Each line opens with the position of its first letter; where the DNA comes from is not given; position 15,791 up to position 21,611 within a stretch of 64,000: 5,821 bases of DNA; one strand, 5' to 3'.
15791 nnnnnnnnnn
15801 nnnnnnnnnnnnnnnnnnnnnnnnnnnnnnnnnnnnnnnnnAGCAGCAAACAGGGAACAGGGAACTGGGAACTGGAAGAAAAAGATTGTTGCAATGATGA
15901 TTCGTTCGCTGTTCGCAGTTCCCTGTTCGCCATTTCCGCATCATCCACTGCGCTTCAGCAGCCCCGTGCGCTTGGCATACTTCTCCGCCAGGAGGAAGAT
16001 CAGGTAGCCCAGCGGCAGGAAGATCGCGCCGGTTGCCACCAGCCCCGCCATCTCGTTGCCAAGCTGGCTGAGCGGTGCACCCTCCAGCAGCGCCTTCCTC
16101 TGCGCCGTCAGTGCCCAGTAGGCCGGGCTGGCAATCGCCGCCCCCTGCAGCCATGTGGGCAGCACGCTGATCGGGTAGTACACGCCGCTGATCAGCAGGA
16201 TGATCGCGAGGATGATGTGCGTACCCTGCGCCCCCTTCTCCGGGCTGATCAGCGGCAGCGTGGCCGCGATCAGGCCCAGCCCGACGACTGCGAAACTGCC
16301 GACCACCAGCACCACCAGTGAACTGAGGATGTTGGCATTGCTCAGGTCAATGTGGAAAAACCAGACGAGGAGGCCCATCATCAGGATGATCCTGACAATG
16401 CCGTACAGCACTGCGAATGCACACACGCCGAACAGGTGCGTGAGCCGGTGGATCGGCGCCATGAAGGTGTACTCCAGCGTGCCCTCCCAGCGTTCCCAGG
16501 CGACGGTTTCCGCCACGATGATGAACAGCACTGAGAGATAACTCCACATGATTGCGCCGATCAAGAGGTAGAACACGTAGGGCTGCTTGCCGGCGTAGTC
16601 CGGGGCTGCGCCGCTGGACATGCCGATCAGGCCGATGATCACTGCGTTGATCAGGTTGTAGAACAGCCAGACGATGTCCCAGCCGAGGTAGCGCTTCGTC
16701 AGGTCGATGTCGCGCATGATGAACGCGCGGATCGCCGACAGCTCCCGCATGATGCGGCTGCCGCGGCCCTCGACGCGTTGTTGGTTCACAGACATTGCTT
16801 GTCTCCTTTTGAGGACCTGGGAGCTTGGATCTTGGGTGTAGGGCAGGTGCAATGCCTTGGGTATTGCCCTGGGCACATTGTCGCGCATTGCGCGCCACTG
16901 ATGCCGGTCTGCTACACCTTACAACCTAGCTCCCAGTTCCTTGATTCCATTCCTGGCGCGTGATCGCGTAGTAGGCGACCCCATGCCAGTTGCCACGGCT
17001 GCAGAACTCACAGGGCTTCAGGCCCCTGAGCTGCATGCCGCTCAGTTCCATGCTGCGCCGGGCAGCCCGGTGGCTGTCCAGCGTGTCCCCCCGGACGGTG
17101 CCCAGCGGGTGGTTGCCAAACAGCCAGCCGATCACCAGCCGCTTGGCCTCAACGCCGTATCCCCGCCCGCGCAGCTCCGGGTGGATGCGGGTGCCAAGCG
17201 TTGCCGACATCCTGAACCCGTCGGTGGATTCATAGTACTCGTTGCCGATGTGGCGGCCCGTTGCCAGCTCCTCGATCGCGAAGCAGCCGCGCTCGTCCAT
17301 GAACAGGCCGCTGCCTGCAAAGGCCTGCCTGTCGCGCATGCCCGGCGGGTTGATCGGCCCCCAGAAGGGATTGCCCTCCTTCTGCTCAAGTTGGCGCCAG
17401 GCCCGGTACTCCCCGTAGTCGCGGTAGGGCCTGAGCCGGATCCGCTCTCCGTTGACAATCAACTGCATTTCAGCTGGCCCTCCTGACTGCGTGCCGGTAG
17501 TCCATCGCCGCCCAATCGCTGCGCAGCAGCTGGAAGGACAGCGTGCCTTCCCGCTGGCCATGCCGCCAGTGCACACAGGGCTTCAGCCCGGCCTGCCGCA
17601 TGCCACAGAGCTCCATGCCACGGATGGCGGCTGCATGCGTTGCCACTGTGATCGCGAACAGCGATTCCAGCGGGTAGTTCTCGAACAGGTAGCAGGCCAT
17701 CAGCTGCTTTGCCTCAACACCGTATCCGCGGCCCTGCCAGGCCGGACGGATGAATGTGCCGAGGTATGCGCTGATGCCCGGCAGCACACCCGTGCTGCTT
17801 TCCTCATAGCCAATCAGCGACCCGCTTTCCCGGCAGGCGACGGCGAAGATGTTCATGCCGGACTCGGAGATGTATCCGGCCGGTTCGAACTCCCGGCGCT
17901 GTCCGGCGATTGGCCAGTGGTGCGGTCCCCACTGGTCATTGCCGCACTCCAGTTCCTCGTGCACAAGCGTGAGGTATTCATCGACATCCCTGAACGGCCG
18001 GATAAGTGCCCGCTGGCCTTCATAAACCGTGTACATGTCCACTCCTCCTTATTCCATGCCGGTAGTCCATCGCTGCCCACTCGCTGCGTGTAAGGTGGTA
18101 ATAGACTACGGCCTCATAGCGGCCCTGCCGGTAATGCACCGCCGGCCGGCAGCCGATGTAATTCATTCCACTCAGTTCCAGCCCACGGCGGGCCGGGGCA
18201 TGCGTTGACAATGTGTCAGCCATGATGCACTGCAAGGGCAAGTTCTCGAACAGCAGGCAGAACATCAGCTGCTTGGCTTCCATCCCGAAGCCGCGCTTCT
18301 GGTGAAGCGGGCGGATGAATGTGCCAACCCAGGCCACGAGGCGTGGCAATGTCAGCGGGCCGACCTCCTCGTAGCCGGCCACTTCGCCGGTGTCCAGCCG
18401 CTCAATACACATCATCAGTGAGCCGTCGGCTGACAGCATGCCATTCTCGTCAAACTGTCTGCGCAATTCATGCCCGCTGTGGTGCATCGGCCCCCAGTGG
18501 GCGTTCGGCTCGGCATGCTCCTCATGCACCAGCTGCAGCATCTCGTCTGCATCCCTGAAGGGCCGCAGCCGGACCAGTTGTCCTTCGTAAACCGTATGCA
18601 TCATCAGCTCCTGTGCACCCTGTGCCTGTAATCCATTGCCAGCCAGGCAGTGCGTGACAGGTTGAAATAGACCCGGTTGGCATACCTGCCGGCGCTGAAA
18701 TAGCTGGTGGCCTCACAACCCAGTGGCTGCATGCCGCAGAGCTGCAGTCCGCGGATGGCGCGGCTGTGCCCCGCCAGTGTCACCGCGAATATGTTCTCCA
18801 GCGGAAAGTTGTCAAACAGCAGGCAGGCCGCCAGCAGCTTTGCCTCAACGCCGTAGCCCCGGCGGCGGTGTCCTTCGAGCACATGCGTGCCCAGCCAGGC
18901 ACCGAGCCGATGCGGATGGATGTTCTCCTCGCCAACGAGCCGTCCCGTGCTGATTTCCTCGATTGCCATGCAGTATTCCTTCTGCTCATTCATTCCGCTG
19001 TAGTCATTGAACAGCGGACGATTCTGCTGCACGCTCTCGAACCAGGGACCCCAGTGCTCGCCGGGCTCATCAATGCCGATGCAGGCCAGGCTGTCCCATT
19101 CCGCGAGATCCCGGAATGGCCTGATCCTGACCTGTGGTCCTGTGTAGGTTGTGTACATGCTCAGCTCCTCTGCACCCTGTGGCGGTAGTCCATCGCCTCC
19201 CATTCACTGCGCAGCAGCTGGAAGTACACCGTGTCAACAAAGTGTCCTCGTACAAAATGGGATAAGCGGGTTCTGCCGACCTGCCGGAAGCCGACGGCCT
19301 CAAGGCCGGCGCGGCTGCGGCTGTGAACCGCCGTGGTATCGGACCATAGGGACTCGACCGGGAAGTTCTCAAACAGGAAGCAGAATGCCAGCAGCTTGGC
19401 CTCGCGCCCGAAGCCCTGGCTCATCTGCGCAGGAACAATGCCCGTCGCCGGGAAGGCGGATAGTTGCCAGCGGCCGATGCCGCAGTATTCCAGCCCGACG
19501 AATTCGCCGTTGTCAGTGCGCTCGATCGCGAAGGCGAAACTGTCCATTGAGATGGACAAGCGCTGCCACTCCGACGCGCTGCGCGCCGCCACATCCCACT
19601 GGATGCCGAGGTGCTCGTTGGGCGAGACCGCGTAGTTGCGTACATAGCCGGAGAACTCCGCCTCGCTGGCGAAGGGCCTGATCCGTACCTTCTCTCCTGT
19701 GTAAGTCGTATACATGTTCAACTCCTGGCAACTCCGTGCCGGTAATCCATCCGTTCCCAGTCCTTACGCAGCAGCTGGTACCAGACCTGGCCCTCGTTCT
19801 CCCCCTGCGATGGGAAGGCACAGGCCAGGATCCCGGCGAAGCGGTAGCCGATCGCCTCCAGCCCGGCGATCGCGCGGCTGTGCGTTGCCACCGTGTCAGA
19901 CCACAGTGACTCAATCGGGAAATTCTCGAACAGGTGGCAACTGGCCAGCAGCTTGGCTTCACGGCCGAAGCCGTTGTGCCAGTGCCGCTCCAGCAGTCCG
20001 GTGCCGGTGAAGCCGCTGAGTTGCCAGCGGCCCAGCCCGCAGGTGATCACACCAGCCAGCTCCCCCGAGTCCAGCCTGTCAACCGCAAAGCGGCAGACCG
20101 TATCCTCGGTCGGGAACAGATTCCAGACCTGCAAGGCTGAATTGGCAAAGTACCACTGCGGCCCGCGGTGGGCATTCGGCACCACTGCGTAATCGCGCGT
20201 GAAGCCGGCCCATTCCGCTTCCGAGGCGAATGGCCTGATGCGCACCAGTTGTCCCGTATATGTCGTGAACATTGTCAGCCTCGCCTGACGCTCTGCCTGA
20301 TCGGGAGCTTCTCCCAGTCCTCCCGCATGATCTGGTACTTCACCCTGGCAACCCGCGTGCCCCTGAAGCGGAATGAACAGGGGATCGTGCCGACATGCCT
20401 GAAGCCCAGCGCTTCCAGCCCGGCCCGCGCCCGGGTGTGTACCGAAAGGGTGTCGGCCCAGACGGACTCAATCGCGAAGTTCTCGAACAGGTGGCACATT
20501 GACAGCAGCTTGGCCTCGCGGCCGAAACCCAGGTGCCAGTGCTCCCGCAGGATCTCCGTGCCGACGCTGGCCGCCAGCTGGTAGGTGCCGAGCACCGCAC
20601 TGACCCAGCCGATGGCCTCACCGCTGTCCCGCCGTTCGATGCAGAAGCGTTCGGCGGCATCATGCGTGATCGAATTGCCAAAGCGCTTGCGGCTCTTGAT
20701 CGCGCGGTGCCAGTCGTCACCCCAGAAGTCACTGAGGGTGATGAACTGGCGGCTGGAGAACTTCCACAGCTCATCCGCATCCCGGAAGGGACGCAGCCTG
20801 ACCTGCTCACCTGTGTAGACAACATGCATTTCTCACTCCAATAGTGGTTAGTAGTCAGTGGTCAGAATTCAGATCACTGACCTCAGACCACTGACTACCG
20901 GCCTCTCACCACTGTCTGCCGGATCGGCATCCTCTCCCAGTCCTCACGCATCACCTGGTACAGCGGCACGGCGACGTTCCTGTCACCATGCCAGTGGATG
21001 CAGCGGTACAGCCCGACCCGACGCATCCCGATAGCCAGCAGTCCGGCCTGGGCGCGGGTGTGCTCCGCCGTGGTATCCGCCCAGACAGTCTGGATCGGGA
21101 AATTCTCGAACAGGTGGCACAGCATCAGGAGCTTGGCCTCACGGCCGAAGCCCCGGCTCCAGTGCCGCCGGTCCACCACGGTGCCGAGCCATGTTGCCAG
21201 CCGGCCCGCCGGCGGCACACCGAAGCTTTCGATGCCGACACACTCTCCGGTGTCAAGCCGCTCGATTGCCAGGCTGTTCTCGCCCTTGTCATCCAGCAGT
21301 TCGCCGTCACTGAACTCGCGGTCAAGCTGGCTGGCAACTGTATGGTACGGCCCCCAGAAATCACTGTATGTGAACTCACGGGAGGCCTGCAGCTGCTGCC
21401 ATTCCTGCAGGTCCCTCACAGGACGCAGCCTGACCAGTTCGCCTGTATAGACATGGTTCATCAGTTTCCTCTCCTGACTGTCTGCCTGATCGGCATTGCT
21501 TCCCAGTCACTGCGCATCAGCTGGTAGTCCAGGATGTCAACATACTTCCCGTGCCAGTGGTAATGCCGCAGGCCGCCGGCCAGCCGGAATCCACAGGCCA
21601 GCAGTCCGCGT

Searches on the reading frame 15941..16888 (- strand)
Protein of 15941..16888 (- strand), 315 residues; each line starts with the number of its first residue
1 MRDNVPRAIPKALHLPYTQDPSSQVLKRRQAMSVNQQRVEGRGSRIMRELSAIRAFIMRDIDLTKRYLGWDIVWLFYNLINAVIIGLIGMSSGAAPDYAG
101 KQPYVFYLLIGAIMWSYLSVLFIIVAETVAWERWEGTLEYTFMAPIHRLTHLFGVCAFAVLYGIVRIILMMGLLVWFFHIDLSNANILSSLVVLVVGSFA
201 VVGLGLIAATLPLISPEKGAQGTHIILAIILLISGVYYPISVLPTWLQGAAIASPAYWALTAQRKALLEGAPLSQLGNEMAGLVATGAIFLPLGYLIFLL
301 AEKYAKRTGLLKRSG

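Call 6: search_protein_families(library=pfam, proteins=[window:15941-16888:-], max_evalue=0.01)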
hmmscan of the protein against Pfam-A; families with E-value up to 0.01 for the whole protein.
window:15941-16888:- (315 aa): 2 families
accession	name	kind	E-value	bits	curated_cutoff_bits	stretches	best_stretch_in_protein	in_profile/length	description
PF01061.29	ABC2_membrane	-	7.5e-14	52.2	26.9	1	72-267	22-210/211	ABC-2 type transporter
PF12698.13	ABC2_membrane_3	-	5.5e-10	39.3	31.6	1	100-295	155-346/347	ABC-2 family transporter protein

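Call 31: search_protein_families(library=ncbifam, proteins=[window:15941-16888:-], max_evalue=0.01)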
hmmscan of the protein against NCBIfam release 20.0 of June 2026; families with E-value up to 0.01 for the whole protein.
window:15941-16888:- (315 aa): 4 families
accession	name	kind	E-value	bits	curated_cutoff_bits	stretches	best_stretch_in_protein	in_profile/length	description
TIGR01247.1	drrB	subfamily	2e-11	44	223.05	1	89-293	30-231/236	daunorubicin resistance ABC transporter membrane protein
TIGR00025.1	Mtu_efflux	paralog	5.5e-08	32.6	146.9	1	115-282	48-214/238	ABC transporter efflux protein, DrrB family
NF011648.0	PRK15066.1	subfamily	4.1e-07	29.8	225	1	100-273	55-225/257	ABC transporter permease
NF033858.1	ABC2_perm_RbbA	equivalog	0.00073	17.5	1050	1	117-297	724-903/909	ribosome-associated ATPase/putative transporter RbbA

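Call 32: search_protein_families(library=padloc, proteins=[window:15941-16888:-], max_evalue=0.01)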
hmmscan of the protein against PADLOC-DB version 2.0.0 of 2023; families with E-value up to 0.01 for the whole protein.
window:15941-16888:- (315 aa): 0 families

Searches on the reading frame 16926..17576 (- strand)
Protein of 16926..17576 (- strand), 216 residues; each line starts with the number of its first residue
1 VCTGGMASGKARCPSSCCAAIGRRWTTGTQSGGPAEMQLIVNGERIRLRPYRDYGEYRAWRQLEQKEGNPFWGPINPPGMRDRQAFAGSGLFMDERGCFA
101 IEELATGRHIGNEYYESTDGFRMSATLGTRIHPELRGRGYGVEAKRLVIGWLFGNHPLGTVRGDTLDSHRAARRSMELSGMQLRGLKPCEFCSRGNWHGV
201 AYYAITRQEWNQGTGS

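Call 6: search_protein_families(library=pfam, proteins=[window:16926-17576:-], max_evalue=0.01)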
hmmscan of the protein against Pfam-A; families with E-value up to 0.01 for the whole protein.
window:16926-17576:- (216 aa): 1 family
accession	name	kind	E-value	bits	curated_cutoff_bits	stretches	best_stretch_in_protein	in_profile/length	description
PF13302.13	Acetyltransf_3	-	3.3e-11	44.5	25.4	1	45-182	1-138/138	Acetyltransferase (GNAT) domain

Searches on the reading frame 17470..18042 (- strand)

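Call 6: search_protein_families(library=pfam, proteins=[window:17470-18042:-], max_evalue=0.01)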
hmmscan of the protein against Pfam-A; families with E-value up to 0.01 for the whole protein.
window:17470-18042:- (190 aa): 2 families
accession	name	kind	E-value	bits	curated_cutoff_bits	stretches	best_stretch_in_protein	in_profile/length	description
PF13302.13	Acetyltransf_3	-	8.1e-12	46.5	25.4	1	11-149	1-138/138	Acetyltransferase (GNAT) domain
PF00583.31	Acetyltransf_1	-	0.0035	18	20.7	1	43-147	16-115/116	Acetyltransferase (GNAT) family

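Call 31: search_protein_families(library=ncbifam, proteins=[window:17470-18042:-], max_evalue=0.01)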
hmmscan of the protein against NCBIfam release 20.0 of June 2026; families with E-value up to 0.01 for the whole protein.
window:17470-18042:- (190 aa): 0 families

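Call 32: search_protein_families(library=padloc, proteins=[window:17470-18042:-], max_evalue=0.01)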
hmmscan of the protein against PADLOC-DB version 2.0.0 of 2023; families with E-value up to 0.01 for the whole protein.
window:17470-18042:- (190 aa): 0 families

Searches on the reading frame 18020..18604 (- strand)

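Call 6: search_protein_families(library=pfam, proteins=[window:18020-18604:-], max_evalue=0.01)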
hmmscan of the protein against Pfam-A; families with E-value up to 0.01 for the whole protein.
window:18020-18604:- (194 aa): 1 family
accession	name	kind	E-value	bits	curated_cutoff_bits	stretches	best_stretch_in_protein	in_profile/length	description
PF13302.13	Acetyltransf_3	-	9.8e-07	30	25.4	1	12-147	3-137/138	Acetyltransferase (GNAT) domain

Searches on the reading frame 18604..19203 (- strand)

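Call 6: search_protein_families(library=pfam, proteins=[window:18604-19203:-], max_evalue=0.01)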
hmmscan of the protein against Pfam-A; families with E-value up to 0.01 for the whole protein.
window:18604-19203:- (199 aa): 1 family
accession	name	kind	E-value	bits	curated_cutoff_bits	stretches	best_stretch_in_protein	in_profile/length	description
PF13302.13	Acetyltransf_3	-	5.4e-08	34.1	25.4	1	25-159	2-138/138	Acetyltransferase (GNAT) domain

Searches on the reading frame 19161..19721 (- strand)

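Call 5: search_protein_families(library=pfam, proteins=[window:19161-19721:-], max_evalue=0.01)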
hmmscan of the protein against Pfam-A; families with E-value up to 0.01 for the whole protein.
window:19161-19721:- (186 aa): 1 family
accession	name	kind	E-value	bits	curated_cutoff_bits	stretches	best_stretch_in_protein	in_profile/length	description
PF13302.13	Acetyltransf_3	-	2e-05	25.7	25.4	1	13-146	3-138/138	Acetyltransferase (GNAT) domain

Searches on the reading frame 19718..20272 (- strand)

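Call 5: search_protein_families(library=pfam, proteins=[window:19718-20272:-], max_evalue=0.01)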
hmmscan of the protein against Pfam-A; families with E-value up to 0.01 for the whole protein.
window:19718-20272:- (184 aa): 1 family
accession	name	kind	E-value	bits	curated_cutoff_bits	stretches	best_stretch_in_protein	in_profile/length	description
PF13302.13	Acetyltransf_3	-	2.2e-06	28.8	25.4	1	36-144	34-138/138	Acetyltransferase (GNAT) domain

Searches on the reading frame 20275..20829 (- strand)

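Call 5: search_protein_families(library=pfam, proteins=[window:20275-20829:-], max_evalue=0.01)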
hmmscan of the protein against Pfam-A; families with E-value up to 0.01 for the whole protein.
window:20275-20829:- (184 aa): 2 families
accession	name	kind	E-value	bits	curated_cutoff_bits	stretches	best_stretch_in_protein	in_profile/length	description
PF13302.13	Acetyltransf_3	-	1.3e-10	42.5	25.4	1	10-144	2-138/138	Acetyltransferase (GNAT) domain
PF00583.31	Acetyltransf_1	-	0.00042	21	20.7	1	36-143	16-116/116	Acetyltransferase (GNAT) family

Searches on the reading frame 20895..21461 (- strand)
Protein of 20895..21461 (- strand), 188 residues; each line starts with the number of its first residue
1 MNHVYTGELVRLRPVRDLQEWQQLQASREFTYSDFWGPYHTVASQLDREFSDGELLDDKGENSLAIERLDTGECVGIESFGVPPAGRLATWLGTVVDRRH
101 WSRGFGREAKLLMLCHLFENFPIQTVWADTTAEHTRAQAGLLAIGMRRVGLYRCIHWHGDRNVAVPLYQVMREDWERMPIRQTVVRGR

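Call 5: search_protein_families(library=pfam, proteins=[window:20895-21461:-], max_evalue=0.01)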
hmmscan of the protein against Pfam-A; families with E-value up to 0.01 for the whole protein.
window:20895-21461:- (188 aa): 3 families
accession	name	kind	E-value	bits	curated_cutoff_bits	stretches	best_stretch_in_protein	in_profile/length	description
PF13302.13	Acetyltransf_3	-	3.2e-10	41.3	25.4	1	11-147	3-138/138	Acetyltransferase (GNAT) domain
PF00583.31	Acetyltransf_1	-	0.00022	21.9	20.7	1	50-139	27-109/116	Acetyltransferase (GNAT) family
PF11039.13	DUF2824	-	0.00057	20.3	25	1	103-177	72-147/151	Protein of unknown function (DUF2824)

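Call 31: search_protein_families(library=ncbifam, proteins=[window:20895-21461:-], max_evalue=0.01)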
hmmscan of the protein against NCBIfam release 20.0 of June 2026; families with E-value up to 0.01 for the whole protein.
window:20895-21461:- (188 aa): 0 families

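Call 32: search_protein_families(library=padloc, proteins=[window:20895-21461:-], max_evalue=0.01)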
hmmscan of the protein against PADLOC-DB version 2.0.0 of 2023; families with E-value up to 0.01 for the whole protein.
window:20895-21461:- (188 aa): 0 families

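Call 41: search_solved_structures(query=window:20895-21461:-, max_evalue=0.001)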
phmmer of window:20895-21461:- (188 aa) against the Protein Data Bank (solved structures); distinct sequences matched with E-value up to 0.001: 4.
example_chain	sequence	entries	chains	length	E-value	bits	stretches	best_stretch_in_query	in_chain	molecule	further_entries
2z0z_A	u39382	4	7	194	4e-05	26.5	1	79-180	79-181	Putative uncharacterized protein TTHA1799 | Ribosomal-protein-alanine acetyltransferase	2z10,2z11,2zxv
8gxj_A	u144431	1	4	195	5.2e-05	26.1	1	94-177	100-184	N-acetyltransferase domain-containing protein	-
1yre_A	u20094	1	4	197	5.4e-05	26.1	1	94-177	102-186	hypothetical protein PA3270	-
8gxf_B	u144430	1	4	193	0.0002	24.2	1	82-181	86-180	GCN5 family acetyltransferase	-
